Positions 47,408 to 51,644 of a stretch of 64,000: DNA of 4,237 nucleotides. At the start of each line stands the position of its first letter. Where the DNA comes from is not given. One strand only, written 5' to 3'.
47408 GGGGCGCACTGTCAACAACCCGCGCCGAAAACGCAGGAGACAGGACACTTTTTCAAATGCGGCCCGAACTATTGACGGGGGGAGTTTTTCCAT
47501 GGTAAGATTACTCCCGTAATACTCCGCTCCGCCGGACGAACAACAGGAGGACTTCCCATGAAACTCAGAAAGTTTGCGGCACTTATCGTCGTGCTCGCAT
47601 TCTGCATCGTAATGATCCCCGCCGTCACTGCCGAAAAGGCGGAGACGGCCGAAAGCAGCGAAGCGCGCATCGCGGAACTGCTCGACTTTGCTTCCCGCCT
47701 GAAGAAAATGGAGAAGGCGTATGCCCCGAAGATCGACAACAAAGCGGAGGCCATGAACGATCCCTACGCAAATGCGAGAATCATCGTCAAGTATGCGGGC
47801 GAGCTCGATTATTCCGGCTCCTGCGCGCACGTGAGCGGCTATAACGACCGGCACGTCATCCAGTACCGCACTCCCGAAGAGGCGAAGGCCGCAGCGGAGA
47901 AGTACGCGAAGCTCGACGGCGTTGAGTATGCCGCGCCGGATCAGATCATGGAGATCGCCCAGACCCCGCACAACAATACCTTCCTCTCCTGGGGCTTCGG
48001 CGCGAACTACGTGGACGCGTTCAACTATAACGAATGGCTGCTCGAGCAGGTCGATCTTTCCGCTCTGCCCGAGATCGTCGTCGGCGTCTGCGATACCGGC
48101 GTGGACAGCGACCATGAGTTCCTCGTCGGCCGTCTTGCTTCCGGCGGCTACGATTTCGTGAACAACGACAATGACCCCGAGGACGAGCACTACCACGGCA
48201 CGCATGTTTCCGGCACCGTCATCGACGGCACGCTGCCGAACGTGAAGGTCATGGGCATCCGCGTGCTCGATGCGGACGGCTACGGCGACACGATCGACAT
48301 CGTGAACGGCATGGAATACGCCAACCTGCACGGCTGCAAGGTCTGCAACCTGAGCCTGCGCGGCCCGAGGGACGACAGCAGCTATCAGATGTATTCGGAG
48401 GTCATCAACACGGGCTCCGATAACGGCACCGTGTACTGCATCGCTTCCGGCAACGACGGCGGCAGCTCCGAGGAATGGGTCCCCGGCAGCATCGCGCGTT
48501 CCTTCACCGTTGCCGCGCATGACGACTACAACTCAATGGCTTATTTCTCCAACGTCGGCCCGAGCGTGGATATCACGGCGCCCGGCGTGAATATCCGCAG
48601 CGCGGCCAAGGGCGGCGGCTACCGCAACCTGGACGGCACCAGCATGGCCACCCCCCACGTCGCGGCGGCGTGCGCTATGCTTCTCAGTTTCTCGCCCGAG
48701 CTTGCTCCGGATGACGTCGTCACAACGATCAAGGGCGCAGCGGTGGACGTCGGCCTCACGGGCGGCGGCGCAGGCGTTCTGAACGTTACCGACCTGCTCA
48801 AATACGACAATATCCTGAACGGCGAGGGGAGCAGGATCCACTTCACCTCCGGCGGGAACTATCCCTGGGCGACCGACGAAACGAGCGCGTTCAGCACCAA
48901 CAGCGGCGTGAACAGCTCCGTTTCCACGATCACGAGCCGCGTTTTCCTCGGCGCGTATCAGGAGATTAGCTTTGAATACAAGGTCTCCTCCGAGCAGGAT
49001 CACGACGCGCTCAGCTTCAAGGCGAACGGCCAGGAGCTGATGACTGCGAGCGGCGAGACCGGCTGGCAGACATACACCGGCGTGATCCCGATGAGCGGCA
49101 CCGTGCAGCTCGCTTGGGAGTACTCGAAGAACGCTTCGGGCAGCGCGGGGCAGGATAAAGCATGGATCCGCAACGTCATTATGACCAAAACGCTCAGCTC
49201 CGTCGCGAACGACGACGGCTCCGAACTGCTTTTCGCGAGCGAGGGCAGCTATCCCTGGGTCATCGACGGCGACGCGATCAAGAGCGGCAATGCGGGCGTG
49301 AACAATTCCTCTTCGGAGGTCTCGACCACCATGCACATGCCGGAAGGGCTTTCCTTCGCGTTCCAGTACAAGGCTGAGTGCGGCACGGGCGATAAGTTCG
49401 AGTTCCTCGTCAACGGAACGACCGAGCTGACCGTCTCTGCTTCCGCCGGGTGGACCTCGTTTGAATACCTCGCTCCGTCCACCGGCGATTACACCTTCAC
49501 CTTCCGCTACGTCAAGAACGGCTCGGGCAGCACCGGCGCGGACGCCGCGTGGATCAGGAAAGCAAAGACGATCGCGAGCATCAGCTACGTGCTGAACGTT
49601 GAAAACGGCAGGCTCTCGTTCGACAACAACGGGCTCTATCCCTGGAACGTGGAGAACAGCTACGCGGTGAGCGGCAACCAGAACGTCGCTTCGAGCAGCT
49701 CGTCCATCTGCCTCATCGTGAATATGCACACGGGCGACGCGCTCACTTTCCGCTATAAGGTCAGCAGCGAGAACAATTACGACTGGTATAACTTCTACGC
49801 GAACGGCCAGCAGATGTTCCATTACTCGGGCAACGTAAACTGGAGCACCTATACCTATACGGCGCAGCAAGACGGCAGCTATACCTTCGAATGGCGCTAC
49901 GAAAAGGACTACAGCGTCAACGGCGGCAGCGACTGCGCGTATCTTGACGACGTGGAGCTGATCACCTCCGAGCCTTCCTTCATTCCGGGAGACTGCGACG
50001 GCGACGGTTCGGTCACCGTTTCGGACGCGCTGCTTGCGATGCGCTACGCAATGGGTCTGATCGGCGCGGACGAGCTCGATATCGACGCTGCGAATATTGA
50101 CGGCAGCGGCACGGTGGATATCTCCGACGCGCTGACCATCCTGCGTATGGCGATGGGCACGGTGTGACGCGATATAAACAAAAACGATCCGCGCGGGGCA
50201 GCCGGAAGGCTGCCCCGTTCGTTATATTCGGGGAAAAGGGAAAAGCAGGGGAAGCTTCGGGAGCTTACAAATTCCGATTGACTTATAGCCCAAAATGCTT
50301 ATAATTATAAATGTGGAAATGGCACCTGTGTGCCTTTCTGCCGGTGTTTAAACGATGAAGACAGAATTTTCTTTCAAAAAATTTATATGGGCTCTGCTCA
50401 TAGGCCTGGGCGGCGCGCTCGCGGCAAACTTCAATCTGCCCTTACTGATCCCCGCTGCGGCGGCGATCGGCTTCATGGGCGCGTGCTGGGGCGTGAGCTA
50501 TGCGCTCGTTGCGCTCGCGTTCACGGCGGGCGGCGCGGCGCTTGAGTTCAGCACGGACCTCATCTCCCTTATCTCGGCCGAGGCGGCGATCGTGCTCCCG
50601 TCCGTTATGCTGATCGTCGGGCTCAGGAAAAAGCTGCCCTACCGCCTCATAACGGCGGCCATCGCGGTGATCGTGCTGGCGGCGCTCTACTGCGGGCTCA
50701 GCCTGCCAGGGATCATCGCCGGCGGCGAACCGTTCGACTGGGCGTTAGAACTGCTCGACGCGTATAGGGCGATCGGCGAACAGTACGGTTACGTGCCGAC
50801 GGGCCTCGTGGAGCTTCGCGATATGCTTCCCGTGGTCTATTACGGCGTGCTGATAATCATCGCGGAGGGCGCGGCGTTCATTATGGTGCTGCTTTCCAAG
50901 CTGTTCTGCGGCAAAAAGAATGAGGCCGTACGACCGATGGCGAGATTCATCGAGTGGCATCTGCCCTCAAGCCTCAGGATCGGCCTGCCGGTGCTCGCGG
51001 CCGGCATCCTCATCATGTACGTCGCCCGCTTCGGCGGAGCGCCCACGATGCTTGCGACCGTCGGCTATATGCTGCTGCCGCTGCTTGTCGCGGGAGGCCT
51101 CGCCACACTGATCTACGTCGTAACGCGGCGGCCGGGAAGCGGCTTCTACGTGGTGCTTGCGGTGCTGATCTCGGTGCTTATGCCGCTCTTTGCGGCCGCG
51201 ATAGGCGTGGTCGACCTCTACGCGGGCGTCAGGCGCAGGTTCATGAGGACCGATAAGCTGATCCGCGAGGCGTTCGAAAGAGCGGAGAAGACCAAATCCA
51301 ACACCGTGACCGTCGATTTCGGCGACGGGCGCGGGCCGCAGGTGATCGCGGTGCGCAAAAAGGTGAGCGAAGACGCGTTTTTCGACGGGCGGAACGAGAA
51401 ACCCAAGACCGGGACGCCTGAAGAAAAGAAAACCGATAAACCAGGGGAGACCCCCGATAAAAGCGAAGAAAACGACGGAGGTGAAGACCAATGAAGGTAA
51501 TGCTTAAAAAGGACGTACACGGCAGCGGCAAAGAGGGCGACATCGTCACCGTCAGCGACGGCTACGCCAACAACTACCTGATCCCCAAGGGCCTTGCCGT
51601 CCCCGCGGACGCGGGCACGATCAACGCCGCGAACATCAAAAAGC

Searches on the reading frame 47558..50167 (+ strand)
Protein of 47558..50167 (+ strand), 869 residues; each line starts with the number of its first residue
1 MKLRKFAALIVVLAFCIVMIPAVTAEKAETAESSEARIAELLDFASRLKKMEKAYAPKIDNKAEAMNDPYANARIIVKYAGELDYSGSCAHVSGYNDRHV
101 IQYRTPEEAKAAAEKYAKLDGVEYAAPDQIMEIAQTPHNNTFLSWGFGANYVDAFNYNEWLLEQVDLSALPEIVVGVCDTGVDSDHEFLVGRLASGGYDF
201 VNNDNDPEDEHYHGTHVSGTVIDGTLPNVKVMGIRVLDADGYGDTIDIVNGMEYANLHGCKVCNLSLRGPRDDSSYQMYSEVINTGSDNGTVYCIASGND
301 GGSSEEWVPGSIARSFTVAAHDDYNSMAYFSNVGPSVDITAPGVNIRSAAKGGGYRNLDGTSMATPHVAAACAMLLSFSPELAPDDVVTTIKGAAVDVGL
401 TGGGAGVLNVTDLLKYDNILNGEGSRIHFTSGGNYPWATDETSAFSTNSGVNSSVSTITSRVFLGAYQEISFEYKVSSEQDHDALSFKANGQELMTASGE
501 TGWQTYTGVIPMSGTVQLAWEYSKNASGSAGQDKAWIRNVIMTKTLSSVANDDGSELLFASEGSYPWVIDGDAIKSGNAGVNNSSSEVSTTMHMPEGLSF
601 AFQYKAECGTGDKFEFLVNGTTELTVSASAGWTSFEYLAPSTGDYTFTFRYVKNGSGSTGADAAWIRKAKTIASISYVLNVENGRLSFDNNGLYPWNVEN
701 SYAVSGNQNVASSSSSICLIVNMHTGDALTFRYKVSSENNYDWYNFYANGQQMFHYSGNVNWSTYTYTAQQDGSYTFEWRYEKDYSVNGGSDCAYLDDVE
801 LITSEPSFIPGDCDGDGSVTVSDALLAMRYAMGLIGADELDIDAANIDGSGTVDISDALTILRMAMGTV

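Call 10: search_protein_families(library=pfam, proteins=[window:47558-50167:+], max_evalue=0.01)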
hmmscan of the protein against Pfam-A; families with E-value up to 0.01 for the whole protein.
window:47558-50167:+ (869 aa): 3 families
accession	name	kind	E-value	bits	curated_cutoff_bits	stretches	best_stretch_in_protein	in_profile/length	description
PF00082.27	Peptidase_S8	-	7.1e-41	140.8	21.8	1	172-398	3-276/288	Subtilase family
PF00404.24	Dockerin_1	-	1.9e-05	25.2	22.9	1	810-861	1-52/57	Dockerin type I domain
PF01105.29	EMP24_GP25L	-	0.00052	20.6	25.9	0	715-777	10-77/182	emp24/gp25L/p24 family/GOLD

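Call 83: find_encoding_contigs(protein=window:47558-50167:+, flank=10000, max_places=3)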
Protein window:47558-50167:+ (869 aa): 15 contigs read that carry it; 3 places shown.
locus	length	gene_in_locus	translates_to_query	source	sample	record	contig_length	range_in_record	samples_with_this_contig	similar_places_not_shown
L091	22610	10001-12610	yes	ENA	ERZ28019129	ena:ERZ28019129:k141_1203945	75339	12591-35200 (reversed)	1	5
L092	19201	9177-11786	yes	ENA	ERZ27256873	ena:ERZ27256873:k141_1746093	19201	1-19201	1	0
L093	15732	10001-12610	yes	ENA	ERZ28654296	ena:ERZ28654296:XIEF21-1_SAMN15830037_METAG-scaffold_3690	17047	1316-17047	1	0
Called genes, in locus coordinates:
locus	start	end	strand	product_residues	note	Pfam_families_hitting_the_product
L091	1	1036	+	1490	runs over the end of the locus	-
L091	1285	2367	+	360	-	-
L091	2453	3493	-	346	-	PF00154:RecA_N, PF08423:Rad51, PF06745:ATPase, PF01637:ATPase_2 (faint), PF27531:MT3502_N (weak), PF21096:RecA_C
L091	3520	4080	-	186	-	PF02464:CinA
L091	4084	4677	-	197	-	PF01066:CDP-OH_P_transf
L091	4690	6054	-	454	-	PF00919:UPF0004, PF04055:Radical_SAM, PF18693:TRAM_2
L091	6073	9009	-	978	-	PF13491:FtsK_4TM (weak), PF17854:FtsK_alpha, PF01580:FtsK_SpoIIIE, PF09397:FtsK_gamma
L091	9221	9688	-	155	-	-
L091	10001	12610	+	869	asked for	PF00082:Peptidase_S8, PF00404:Dockerin_1 (faint)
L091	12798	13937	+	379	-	-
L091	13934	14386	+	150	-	PF01281:Ribosomal_L9_N, PF03948:Ribosomal_L9_C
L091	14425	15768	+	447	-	PF00772:DnaB, PF13481:AAA_25, PF03796:DnaB_C, PF06745:ATPase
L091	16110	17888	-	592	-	PF00664:ABC_membrane, PF00005:ABC_tran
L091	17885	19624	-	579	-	PF00664:ABC_membrane, PF00005:ABC_tran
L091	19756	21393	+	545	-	PF00753:Lactamase_B, PF23023:Anti-Pycsar_Apyc1 (weak), PF12706:Lactamase_B_2, PF16661:Lactamase_B_6, PF10996:Beta-Casp, PF07521:RMMBL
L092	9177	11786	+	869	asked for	PF00082:Peptidase_S8, PF00404:Dockerin_1 (faint)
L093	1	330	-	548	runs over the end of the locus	?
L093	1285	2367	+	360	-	-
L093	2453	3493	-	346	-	PF00154:RecA_N, PF08423:Rad51, PF06745:ATPase, PF01637:ATPase_2 (faint), PF27531:MT3502_N (weak), PF21096:RecA_C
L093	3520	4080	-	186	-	PF02464:CinA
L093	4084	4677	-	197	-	PF01066:CDP-OH_P_transf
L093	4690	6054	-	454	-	PF00919:UPF0004, PF04055:Radical_SAM, PF18693:TRAM_2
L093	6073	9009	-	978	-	PF13491:FtsK_4TM (weak), PF17854:FtsK_alpha, PF01580:FtsK_SpoIIIE, PF09397:FtsK_gamma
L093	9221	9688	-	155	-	-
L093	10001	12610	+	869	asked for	PF00082:Peptidase_S8, PF00404:Dockerin_1 (faint)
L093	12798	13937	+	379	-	-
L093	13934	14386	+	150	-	PF01281:Ribosomal_L9_N, PF03948:Ribosomal_L9_C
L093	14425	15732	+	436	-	?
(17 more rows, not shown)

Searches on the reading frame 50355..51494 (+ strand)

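Call 10: search_protein_families(library=pfam, proteins=[window:50355-51494:+], max_evalue=0.01)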
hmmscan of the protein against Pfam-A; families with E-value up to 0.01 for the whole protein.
window:50355-51494:+ (379 aa): 1 family
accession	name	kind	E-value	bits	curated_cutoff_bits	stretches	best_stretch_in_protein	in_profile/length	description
PF09991.14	DUF2232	-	0.00044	19.9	27.8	1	29-288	21-290/290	Predicted membrane protein (DUF2232)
